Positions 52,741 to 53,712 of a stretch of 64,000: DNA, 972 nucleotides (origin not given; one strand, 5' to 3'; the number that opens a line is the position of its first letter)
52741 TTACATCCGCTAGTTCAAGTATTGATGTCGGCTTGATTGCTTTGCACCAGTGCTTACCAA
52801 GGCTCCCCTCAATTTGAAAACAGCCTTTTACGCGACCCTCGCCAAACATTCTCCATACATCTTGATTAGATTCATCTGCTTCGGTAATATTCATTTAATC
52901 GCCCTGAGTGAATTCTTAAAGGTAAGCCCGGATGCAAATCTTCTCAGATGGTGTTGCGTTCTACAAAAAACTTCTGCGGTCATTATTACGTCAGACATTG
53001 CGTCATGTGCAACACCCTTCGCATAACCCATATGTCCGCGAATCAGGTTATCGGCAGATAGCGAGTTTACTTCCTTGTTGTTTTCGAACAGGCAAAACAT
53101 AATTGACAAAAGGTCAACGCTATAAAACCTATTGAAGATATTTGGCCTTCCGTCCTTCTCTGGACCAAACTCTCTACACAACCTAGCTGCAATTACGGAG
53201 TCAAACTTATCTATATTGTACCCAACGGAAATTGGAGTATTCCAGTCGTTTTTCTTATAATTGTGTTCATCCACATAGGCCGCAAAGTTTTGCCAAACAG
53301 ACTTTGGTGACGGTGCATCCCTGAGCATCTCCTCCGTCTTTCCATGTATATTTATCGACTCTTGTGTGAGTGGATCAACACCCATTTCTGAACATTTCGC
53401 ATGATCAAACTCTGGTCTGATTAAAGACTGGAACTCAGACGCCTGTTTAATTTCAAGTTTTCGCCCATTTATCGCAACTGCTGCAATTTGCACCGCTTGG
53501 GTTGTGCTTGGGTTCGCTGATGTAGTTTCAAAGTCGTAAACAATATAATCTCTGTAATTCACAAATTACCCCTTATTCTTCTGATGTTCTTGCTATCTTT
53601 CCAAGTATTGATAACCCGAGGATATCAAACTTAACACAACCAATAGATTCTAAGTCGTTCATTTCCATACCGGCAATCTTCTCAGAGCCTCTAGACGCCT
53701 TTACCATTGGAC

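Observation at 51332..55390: DnaE (Pol III alpha) split into two genes within the palm domain, with a DnaQ-like proofreading exonuclease gene in the gap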

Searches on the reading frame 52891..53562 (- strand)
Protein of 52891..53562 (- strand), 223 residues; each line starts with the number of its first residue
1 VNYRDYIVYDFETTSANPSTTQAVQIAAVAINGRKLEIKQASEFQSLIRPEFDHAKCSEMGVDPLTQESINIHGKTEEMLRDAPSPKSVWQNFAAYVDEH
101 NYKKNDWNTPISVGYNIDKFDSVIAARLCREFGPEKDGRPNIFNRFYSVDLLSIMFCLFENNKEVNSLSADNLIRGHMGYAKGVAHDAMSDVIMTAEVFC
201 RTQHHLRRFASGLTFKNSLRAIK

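Call 3: search_protein_families(library=pfam, proteins=[window:52891-53562:-], max_evalue=0.01)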
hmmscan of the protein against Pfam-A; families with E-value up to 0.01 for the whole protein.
window:52891-53562:- (223 aa): 1 family
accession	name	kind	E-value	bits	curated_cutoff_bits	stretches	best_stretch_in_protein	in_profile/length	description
PF00929.31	RNase_T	-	7.1e-15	56.4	24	1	7-199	1-164/164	Exonuclease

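Call 10: search_dna_similar(query=window:52891-53562:-, collection=phages, mode=protein, max_rows=30)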
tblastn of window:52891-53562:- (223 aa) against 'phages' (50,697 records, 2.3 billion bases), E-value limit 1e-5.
Records with a match: 2; places in all: 2; records where one place covers at least 80% of the query: 2.
Best place of each record, by identity: <60% 2.
By first word of the organism name: Croceibacter 2.
By host as written in the record: Croceibacter atlanticus HTCC2559 2.
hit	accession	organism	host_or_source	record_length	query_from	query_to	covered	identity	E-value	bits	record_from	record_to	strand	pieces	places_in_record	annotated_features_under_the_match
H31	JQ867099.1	Croceibacter phage P2559S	Croceibacter atlanticus HTCC2559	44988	7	199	87%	28.5%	2e-7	57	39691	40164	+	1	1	DNA polymerase III epsilon subunit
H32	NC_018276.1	Croceibacter phage P2559S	Croceibacter atlanticus HTCC2559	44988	7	199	87%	28.5%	2e-7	57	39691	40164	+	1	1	DNA polymerase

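Call 11: find_related_loci(query=window:52891-53562:-, collection=viral_contigs, flank=6000)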
Query window:52891-53562:- (223 aa) in viral_contigs; peptide patterns used: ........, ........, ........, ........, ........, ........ (x = any residue, [..] = any of these).
33 stretches matched a pattern; 28 encode a relative of the query (tblastn E <= 1e-3); 26 distinct loci.
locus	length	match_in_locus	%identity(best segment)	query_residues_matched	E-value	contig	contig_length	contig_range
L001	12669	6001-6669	92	1-223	2e-144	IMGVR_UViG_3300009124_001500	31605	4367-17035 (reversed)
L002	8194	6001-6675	65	1-219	9e-101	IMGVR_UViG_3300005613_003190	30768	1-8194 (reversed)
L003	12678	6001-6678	65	1-220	1e-98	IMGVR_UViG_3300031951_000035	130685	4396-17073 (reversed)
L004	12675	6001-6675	64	1-219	2e-98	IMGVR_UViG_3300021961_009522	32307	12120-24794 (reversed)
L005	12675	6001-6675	64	1-219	7e-98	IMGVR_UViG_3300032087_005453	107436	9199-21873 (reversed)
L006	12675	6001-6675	64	1-219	7e-98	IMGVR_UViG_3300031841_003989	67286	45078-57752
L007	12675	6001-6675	63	1-219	8e-98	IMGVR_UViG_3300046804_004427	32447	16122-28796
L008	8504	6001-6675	63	1-219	8e-98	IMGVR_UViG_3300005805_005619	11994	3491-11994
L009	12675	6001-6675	64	1-219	6e-97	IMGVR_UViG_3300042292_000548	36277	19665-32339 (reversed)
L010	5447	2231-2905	63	1-219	5e-97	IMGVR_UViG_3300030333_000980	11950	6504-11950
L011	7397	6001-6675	63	1-219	2e-96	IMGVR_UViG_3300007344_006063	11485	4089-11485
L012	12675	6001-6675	63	1-219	2e-96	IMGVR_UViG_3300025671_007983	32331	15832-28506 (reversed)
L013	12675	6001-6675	63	1-219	4e-96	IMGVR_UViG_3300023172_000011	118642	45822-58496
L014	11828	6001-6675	63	1-219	4e-96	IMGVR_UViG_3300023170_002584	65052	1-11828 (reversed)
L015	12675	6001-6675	63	1-219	4e-96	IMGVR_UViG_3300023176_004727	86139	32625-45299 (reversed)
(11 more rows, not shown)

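Call 17: search_protein_families(library=phrogs, proteins=[window:52891-53562:-], max_evalue=0.001)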
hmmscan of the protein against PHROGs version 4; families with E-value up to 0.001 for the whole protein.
window:52891-53562:- (223 aa): 2 families
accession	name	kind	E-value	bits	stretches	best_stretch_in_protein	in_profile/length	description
phrog_192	-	DNA, RNA and nucleotide metabolism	5.5e-25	89.5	1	1-203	103-271/397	DNA polymerase exonuclease subunit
phrog_255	-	DNA, RNA and nucleotide metabolism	2.9e-06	27.6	0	81-208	256-364/436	exonuclease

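Call 19: get_annotated_region(hit=H31, flank=6000)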
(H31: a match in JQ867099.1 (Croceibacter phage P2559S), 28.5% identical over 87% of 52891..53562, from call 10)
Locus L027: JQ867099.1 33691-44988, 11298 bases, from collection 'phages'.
description: Croceibacter phage P2559S, complete genome.
organism: Croceibacter phage P2559S (NCBI taxid 1176422)
taxonomy: Viruses; Duplodnaviria; Heunggongvirae; Uroviricota; Caudoviricetes
host: Croceibacter atlanticus HTCC2559; source: seawater; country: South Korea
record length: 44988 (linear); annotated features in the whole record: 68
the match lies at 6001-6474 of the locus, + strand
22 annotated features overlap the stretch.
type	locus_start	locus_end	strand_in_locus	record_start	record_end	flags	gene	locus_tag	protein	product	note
CDS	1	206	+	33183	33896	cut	-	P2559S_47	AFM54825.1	hypothetical protein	-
CDS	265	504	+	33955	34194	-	-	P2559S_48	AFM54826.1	hypothetical protein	-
CDS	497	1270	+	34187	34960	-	-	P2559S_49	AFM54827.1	hypothetical protein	containing helix-turn-helix domain; cl00088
CDS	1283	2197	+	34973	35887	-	-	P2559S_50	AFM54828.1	hypothetical protein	-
CDS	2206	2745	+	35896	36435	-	-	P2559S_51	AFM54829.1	hypothetical protein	-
CDS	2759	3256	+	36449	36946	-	-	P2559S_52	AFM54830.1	hypothetical protein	-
CDS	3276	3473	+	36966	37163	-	-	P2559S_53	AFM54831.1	hypothetical protein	-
CDS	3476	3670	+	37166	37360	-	-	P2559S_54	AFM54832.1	hypothetical protein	-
CDS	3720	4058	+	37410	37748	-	-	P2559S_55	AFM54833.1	hypothetical protein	-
CDS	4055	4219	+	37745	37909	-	-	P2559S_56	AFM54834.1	hypothetical protein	-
CDS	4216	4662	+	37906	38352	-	-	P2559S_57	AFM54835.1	hypothetical protein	-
CDS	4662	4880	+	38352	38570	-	-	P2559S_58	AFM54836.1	hypothetical protein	-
CDS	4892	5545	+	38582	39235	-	-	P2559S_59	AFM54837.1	hypothetical protein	-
CDS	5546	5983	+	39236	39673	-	-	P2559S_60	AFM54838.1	hypothetical protein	-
CDS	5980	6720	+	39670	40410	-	-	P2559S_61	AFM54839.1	DNA polymerase III epsilon subunit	-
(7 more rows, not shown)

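Call 28: find_homologous_proteins(query=window:52891-53562:-, max_evalue=0.00001)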
Query window:52891-53562:- (223 aa): 116 proteins with E <= 0.00001 among 253 candidates.
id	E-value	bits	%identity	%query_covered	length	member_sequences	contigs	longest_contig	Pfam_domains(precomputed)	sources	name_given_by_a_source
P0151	3.3e-132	457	88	100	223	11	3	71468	PF00929.32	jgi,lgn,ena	-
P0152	3.7e-91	323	65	99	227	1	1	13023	PF00929.32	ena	-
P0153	3.7e-91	323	65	99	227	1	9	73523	PF00929.32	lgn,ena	-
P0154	3.7e-91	323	65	99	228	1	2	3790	PF00929.32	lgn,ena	-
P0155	3.7e-91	323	65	99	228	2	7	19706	PF00929.32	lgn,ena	-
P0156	1.3e-90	321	65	99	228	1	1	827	PF00929.32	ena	-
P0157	3.9e-90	319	64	98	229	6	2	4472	PF00929.32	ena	-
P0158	2.3e-89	317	64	99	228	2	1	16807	PF00929.32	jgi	jgi:DNA polymerase III epsilon subunit-like protein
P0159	3.6e-89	316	64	98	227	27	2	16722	PF00929.32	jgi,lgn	-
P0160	4.8e-89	316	63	98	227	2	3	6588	PF00929.32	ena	-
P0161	6.9e-89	315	64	98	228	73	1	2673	PF00929.32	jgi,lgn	-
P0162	9.9e-89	315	63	99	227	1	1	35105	PF00929.32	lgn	-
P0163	1.4e-88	314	64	98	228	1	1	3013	PF00929.32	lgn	-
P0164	4.2e-88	313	63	98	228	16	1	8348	PF00929.32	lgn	-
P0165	4.8e-88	312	63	98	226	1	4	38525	PF00929.32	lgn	-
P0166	1.2e-87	311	63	98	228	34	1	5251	PF00929.32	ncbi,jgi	jgi:DNA polymerase III epsilon subunit-like protein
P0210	9.9e-76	272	57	99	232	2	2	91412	PF00929.32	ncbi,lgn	-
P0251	2.8e-49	186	43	98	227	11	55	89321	PF00929.32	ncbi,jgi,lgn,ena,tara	tara:strand:- start:4968 stop:5651 length:684 start_codon:yes stop_codon:yes gene_type:complete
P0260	9.3e-45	171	42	98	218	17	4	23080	PF00929.32,PF13482.13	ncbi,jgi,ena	jgi:DNA polymerase III epsilon subunit-like protein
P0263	6.8e-41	158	41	98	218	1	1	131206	PF00929.32,PF13482.13,PF16473.12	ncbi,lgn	-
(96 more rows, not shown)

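Call 29: find_encoding_contigs(protein=P0263, flank=6000, max_places=2)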
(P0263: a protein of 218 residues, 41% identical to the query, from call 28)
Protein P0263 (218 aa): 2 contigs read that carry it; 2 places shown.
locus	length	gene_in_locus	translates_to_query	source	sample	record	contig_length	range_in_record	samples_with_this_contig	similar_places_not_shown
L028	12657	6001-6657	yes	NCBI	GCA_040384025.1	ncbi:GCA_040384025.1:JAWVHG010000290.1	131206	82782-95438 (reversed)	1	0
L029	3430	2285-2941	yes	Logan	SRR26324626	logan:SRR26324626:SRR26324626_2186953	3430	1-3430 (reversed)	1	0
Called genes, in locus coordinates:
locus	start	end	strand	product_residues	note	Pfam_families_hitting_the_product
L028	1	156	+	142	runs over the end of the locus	-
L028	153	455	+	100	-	-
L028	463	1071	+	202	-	-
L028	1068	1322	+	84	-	-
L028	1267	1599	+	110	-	-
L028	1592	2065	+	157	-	PF13328:HD_4 (weak)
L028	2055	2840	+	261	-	PF18299:R2K_2 (weak)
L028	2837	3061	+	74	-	-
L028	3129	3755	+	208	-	PF13365:Trypsin_2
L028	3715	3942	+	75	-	-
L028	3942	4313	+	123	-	PF03819:MazG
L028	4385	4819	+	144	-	PF10686:YAcAr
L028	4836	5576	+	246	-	-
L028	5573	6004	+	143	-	-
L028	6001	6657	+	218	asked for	PF00929:RNase_T, PF13482:RNase_H_2 (faint), PF16473:Rv2179c-like (weak)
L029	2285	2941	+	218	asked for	PF00929:RNase_T, PF13482:RNase_H_2 (faint), PF16473:Rv2179c-like (weak)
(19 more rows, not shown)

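Call 30: find_encoding_contigs(protein=P0251, flank=6000, max_places=3)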
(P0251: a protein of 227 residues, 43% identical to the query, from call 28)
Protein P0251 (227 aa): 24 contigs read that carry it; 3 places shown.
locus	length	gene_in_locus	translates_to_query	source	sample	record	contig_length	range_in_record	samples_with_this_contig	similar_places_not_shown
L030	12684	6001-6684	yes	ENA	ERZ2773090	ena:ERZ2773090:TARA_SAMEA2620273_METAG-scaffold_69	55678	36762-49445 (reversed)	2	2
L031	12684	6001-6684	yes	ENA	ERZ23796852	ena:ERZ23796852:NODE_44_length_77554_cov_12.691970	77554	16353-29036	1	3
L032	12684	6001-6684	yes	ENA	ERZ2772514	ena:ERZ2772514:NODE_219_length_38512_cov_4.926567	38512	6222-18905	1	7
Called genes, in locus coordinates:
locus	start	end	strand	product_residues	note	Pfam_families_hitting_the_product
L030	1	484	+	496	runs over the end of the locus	PF00772:DnaB, PF03796:DnaB_C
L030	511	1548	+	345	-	PF01751:Toprim, PF13155:Toprim_2, PF13662:Toprim_4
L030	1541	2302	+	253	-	PF21448:DNMK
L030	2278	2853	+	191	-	-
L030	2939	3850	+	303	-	PF12705:PDDEXK_1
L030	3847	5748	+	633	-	PF02811:PHP, PF07733:DNA_pol3_alpha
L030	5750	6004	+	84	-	-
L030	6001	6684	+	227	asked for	PF00929:RNase_T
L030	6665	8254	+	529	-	PF17657:DNA_pol3_finger, PF14579:HHH_6 (faint)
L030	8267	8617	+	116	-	PF00436:SSB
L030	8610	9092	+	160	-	PF04542:Sigma70_r2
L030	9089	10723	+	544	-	PF00534:Glycos_transf_1, PF13692:Glyco_trans_1_4 (weak)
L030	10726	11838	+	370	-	PF00534:Glycos_transf_1, PF13692:Glyco_trans_1_4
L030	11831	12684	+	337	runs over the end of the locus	PF13524:Glyco_trans_1_2, PF00534:Glycos_transf_1, PF13692:Glyco_trans_1_4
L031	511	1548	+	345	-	PF01751:Toprim, PF13155:Toprim_2, PF13662:Toprim_4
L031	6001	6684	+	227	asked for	PF00929:RNase_T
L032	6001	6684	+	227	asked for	PF00929:RNase_T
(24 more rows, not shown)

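Call 39: list_cluster_members(proteins=[P0251, P0210, P0166, P0260, P0263])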
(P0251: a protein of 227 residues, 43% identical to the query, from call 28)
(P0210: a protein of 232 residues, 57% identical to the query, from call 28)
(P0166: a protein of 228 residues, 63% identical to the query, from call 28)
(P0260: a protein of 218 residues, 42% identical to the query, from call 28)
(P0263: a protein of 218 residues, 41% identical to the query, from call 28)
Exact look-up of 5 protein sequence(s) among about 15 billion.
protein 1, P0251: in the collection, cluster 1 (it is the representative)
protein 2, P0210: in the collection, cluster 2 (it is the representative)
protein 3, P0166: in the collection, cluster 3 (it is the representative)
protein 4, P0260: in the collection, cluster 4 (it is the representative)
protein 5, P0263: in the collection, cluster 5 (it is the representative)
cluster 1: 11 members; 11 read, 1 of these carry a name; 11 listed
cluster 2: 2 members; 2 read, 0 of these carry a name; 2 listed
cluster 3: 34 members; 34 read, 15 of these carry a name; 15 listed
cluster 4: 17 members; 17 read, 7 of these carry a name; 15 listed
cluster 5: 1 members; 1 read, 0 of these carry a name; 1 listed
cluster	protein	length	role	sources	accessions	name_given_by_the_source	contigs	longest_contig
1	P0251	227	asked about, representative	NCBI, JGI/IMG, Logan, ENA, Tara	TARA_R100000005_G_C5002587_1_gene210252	strand:- start:4968 stop:5651 length:684 start_codon:yes stop_codon:yes gene_type:complete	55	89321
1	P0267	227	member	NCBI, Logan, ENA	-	-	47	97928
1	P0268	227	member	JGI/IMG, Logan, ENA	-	-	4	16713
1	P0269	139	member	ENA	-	-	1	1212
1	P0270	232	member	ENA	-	-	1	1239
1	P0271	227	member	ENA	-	-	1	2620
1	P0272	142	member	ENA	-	-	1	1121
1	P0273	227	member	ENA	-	-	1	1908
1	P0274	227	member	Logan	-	-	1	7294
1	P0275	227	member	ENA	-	-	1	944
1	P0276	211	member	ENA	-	-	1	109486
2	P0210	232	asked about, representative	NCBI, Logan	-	-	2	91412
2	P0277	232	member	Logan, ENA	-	-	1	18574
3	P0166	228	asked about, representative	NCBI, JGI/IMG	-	DNA polymerase III epsilon subunit-like protein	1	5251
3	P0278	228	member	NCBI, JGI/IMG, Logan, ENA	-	DNA polymerase III epsilon subunit-like protein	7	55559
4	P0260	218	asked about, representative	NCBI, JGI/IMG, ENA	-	DNA polymerase III epsilon subunit-like protein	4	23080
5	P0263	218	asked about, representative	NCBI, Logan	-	-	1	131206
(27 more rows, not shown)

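Call 66: search_protein_families(library=ncbifam, proteins=[window:52891-53562:-], max_evalue=0.001)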
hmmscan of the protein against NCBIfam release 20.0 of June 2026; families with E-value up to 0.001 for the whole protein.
window:52891-53562:- (223 aa): 18 families
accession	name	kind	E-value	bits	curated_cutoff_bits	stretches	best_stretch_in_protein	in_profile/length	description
NF006601.0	PRK09145.1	equivalog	7.3e-10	38.6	189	1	4-205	29-200/207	3'-5' exonuclease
NF004964.0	PRK06310.1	equivalog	1.3e-08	34.5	236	1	5-206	8-174/250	DNA polymerase III subunit epsilon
NF006602.0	PRK09146.1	subfamily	1.7e-08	34.1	266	1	7-93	50-123/239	3'-5' exonuclease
NF005289.0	PRK06807.1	equivalog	5.1e-07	29.2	335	1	4-100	8-89/313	3'-5' exonuclease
TIGR00573.1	dnaq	subfamily_domain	6.1e-07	29.2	71.5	1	5-100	8-88/217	exonuclease, DNA polymerase III, epsilon subunit family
NF004963.0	PRK06309.1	equivalog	1.2e-06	28.3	245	1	6-201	4-161/232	DNA polymerase III subunit epsilon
NF001688.0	PRK00448.1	equivalog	1.3e-06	26.3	873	1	4-208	423-590/1445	PolC-type DNA polymerase III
TIGR01405.1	polC_Gram_pos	equivalog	5.7e-06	24.3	1043.45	1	4-123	189-282/1211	DNA polymerase III subunit alpha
NF004316.1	PRK05711.1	equivalog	5.9e-06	26.1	196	1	7-101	4-85/234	DNA polymerase III subunit epsilon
NF004719.0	PRK06063.1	equivalog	1.3e-05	24.3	389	0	4-97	16-93/331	DEDDh family exonuclease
NF005907.0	PRK07883.1-5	equivalog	2.2e-05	23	454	1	6-99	30-108/584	DEDD exonuclease domain-containing protein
TIGR01406.1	dnaQ_proteo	equivalog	4.9e-05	23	222.7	1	7-100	3-83/231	DNA polymerase III subunit epsilon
NF005927.0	PRK07942.1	subfamily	0.00014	21.7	186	0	5-80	8-68/232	DNA polymerase III subunit epsilon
NF006316.0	PRK08517.1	equivalog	0.00016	21.1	247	0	5-98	71-148/270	3'-5' exonuclease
NF008746.0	PRK11779.1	equivalog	0.00025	19.8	260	0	6-38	9-41/477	exodeoxyribonuclease I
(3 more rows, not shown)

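Call 72: predict_structure(alignment_id=A2)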
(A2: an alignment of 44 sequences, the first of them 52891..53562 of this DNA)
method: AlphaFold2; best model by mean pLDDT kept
length: 223 residues; sequences in the alignment: 44
mean_pLDDT: 93.0   pTM: 0.90
mean pLDDT of the five models: 93.0, 92.6, 92.3, 92.1, 91.7
residues with pLDDT >= 90: 188; 70-90: 27; 50-70: 8; < 50: 0
segments of 3 or more residues with pLDDT < 50: none
pLDDT, mean of each block of 10 residues (from residue 1): 89 96 98 96 98 97 95 95 97 96 90 96 94 78 91 95 93 92 84 97 95 92 68
secondary structure, 60 per line:
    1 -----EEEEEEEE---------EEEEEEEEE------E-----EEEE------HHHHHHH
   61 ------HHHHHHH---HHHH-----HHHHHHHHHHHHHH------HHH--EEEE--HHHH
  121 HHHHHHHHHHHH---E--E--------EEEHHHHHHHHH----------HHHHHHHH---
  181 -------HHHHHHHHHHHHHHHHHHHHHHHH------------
elements in order: E6-13 E23-31 E44-47 H54-60 H67-73 H77-80 H86-99 E111-114 H117-132 E148-150 H151-159 H170-177 H188-211

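Call 74: fold_search(model_id=the predicted structure, library=pdb)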
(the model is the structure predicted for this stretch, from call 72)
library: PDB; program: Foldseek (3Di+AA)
matches with E <= 10: 813; with E <= 0.001: 331
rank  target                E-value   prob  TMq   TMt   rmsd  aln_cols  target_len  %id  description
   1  8zef_A                7.6e-11  1.00  0.68  0.18   2.2       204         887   20  Crystal structure of Staphylococcus aureus DinG protein in complex with ssDNA and Ca2+ (released 2025-05-21)
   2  3cm5_A                2.7e-10  1.00  0.68  0.53   3.7       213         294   16  Crystal structure of Cell-Death Related Nuclease 4 (CRN-4) bound with Mn (released 2008-12-30)
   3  1fxx                  3.6e-10  1.00  0.71  0.36   2.6       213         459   17  THE STRUCTURE OF EXONUCLEASE I SUGGESTS HOW PROCESSIVITY IS ACHIEVED (released 2000-12-06)
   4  3v9u_D                5.0e-10  1.00  0.71  0.75   3.4       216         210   17  Crystal structure of RNase T in complex with a preferred ssDNA (AAT) with two Mg in the active site (released 2012-07-11)
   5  3cg7_A                5.0e-10  1.00  0.68  0.52   3.7       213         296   16  Crystal structure of cell-death related nuclease 4 (CRN-4) (released 2008-12-30)
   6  3ngy_B                5.3e-10  1.00  0.69  0.76   3.6       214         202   17  Crystal structure of RNase T (E92G mutant) (released 2011-02-16)
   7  8h2f                  5.6e-10  1.00  0.62  0.78   4.2       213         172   18  Crystal structure of DnaQ domain in complex witn TMP of Streptococcus thermophilus strain DGCC 7710 (released 2023-09-13)
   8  3v9u_B                7.2e-10  1.00  0.70  0.74   3.8       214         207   18  Crystal structure of RNase T in complex with a preferred ssDNA (AAT) with two Mg in the active site (released 2012-07-11)
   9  9ii8_A                7.7e-10  1.00  0.67  0.18   2.7       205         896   21  Crystal structure of Staphylococcus aureus DinG protein in complex with ssDNA (released 2025-06-25)
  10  4js4_A                8.2e-10  1.00  0.70  0.35   3.5       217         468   18  Crystal structure of E. coli Exonuclease I in complex with a dA16 oligonucleotide (released 2013-05-08)
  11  2p1j_A                9.3e-10  1.00  0.55  0.72   9.9       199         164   24  Crystal structure of a polC-type DNA polymerase III exonuclease domain from Thermotoga maritima (released 2007-03-20)
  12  3cg7_B                9.9e-10  1.00  0.68  0.53   3.5       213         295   17  Crystal structure of cell-death related nuclease 4 (CRN-4) (released 2008-12-30)
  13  3hl8                  1.1e-09  1.00  0.68  0.35   3.5       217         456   16  Crystal structure of exonuclease I in complex with inhibitor BCBP (released 2010-01-19)
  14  8h18                  1.1e-09  1.00  0.65  0.82   3.3       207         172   19  Crystal structure of DnaQ domain of Streptococcus thermophilus strain DGCC 7710 (released 2023-09-13)
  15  9qpc_A                1.2e-09  1.00  0.63  0.13   3.0       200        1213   17  DNA polymerase with inhibitor (released 2025-09-24)
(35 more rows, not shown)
